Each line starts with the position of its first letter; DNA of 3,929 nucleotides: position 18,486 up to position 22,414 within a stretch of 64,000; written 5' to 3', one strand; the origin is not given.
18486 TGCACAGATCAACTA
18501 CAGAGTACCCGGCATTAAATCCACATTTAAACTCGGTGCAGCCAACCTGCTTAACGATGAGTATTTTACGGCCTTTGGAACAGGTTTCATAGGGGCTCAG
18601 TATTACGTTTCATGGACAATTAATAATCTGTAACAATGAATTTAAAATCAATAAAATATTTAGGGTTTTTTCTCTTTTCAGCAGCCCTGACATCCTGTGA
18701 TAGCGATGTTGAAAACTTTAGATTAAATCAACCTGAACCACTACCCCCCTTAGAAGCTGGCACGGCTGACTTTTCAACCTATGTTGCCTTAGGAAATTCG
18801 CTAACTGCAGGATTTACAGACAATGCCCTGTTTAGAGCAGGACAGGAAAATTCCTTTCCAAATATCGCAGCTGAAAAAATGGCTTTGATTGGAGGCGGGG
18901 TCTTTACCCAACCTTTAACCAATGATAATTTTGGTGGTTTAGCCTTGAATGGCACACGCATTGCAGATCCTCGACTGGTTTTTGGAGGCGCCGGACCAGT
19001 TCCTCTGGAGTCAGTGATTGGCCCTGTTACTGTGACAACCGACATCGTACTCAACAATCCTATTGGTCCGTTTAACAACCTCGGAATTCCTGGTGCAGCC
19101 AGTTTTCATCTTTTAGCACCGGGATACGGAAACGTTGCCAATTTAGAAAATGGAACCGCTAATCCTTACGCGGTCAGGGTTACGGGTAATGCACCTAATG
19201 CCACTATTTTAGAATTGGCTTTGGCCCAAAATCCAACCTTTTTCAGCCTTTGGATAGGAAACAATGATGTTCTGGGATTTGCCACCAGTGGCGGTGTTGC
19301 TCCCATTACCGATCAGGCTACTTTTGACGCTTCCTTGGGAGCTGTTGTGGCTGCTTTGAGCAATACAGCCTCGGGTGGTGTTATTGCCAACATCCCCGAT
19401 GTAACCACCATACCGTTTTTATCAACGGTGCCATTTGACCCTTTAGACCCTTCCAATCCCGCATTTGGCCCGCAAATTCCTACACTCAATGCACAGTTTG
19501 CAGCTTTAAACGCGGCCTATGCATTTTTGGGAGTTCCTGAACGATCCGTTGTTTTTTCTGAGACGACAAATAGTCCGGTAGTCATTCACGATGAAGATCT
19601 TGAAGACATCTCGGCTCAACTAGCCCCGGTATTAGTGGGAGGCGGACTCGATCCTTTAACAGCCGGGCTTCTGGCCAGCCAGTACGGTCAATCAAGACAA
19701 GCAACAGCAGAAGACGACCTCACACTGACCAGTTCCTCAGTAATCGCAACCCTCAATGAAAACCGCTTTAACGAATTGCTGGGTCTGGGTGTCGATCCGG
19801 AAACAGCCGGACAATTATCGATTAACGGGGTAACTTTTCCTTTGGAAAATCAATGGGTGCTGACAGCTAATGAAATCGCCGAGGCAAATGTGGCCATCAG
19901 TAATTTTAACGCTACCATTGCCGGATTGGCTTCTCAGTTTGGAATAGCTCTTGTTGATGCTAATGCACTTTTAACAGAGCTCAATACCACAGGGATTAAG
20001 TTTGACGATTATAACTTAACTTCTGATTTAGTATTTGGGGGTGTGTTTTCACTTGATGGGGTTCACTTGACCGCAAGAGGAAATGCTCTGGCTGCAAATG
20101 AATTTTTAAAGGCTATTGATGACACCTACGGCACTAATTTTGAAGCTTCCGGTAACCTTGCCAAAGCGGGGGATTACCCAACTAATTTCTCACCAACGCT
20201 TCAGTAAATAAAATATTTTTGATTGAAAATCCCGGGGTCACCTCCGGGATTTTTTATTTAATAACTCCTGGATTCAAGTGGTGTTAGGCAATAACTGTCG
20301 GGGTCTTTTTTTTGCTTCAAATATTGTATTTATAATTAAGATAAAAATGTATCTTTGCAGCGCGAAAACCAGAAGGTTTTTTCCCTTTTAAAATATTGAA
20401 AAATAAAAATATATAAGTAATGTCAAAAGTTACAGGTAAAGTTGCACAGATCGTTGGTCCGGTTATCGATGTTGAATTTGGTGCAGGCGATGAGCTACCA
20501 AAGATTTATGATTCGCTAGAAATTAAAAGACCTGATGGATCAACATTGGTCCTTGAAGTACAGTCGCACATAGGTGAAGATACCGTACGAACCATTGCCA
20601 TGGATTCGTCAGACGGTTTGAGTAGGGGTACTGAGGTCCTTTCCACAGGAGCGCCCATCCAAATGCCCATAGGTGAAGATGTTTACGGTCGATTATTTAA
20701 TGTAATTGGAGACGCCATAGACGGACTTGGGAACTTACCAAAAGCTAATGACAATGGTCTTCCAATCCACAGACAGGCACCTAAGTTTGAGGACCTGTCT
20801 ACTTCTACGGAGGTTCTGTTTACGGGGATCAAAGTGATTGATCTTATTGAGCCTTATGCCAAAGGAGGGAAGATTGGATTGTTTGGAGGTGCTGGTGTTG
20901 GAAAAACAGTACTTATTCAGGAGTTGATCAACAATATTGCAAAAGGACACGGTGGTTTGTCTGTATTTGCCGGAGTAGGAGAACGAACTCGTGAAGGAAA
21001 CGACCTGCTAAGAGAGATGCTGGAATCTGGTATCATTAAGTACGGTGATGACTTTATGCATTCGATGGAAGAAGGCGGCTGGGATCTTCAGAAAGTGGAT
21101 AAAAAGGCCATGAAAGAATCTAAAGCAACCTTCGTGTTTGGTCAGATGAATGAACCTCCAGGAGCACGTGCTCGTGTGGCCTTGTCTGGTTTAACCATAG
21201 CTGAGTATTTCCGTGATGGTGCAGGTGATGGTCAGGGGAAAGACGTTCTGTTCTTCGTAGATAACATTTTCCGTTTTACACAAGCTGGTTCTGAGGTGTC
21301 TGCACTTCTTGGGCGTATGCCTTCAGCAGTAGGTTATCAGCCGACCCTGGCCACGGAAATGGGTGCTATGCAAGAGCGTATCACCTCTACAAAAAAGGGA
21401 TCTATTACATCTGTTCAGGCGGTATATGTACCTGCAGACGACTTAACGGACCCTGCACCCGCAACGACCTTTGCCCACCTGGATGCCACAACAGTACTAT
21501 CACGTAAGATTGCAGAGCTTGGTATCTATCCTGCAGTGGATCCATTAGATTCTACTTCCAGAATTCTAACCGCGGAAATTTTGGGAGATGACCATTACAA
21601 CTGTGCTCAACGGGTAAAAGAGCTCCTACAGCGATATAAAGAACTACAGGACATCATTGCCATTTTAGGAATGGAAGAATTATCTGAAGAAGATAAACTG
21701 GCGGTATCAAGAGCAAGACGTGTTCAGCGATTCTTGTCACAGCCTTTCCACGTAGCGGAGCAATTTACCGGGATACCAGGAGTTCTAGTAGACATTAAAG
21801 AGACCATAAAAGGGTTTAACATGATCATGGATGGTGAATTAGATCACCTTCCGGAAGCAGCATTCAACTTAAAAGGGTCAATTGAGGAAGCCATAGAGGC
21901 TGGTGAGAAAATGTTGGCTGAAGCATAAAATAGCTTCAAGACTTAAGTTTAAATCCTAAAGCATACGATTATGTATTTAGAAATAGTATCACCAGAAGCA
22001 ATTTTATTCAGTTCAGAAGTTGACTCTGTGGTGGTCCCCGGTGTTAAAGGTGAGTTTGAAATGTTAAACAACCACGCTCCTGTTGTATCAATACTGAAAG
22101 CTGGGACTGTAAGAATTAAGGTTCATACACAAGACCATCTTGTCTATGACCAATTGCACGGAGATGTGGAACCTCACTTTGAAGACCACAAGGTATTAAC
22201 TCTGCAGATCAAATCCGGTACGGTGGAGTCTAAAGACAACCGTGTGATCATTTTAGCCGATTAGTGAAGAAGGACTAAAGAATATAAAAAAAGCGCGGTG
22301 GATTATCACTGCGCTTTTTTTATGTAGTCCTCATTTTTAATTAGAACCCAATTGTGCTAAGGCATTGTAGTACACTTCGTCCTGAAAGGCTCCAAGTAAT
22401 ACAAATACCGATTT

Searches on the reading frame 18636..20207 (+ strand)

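Call 42: search_protein_families(library=pfam, proteins=[window:18636-20207:+], max_evalue=0.00001)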
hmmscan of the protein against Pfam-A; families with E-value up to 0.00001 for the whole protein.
window:18636-20207:+ (523 aa): 2 families
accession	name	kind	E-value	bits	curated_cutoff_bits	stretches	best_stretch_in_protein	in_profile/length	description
PF13472.12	Lipase_GDSL_2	-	9.5e-08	33.2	32.9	0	187-297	50-144/178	GDSL-like Lipase/Acylhydrolase family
PF00657.28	Lipase_GDSL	-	2.2e-06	28.4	23.6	0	411-490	146-208/208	GDSL-like Lipase/Acylhydrolase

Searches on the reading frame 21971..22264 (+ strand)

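Call 7: search_protein_families(library=pfam, proteins=[window:21971-22264:+])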
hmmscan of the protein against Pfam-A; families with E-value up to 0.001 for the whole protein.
window:21971-22264:+ (97 aa): 1 family
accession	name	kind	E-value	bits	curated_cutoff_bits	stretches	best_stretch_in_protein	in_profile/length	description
PF02823.21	ATP-synt_DE_N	-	4.1e-20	72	27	1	1-58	1-59/80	ATP synthase, Delta/Epsilon chain, beta-sandwich domain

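Call 8: search_protein_families(library=ncbifam, proteins=[window:21971-22264:+])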
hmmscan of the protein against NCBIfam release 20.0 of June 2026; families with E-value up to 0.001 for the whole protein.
window:21971-22264:+ (97 aa): 19 families
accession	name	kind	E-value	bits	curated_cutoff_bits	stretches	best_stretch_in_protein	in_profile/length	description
TIGR01216.1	ATP_synt_epsi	equivalog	1e-17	64.3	67.25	1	2-57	3-58/130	ATP synthase F1 subunit epsilon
NF009980.0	PRK13446.1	equivalog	1.4e-16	60.6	129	1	2-58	6-62/136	F0F1 ATP synthase subunit epsilon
NF001851.0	PRK00571.2-4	equivalog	2e-15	57.1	131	1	3-54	7-58/135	F0F1 ATP synthase subunit epsilon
NF009979.0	PRK13444.1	equivalog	1.1e-14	54.9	163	1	3-53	8-58/127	F0F1 ATP synthase subunit epsilon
NF009983.0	PRK13449.1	equivalog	2.1e-14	53.7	106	1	3-53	6-56/88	ATP synthase F1 subunit epsilon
NF009982.0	PRK13448.1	equivalog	2.1e-13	50.5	146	1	3-55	6-59/135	F0F1 ATP synthase subunit epsilon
NF011323.0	PRK14736.1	subfamily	2.6e-13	50.1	145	1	2-51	5-54/133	F0F1 ATP synthase subunit epsilon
NF001847.0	PRK00571.1-4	equivalog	4e-13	49.2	135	1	2-57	5-60/139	F0F1 ATP synthase subunit epsilon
NF009977.0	PRK13442.1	equivalog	4.3e-10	39.7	80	1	2-62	7-67/102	F0F1 ATP synthase subunit epsilon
NF001846.0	PRK00571.1-3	equivalog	6.9e-10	39.2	132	1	1-97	4-81/137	F0F1 ATP synthase subunit epsilon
NF009985.0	PRK13451.1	equivalog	7e-09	35.8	112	1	1-56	1-56/101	F0F1 ATP synthase subunit epsilon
NF011322.0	PRK14735.1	equivalog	1.5e-08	34.6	202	1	2-49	4-51/139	F0F1 ATP synthase subunit epsilon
NF009984.0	PRK13450.1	equivalog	6.9e-08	32.5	164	1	3-50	7-54/133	F0F1 ATP synthase subunit epsilon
NF009978.0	PRK13443.1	equivalog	8.8e-08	32.4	148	1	2-50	6-54/136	F0F1 ATP synthase subunit epsilon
NF002403.0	PRK01474.1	equivalog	6.7e-07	29.8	131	1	3-52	7-56/112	F0F1 ATP synthase subunit epsilon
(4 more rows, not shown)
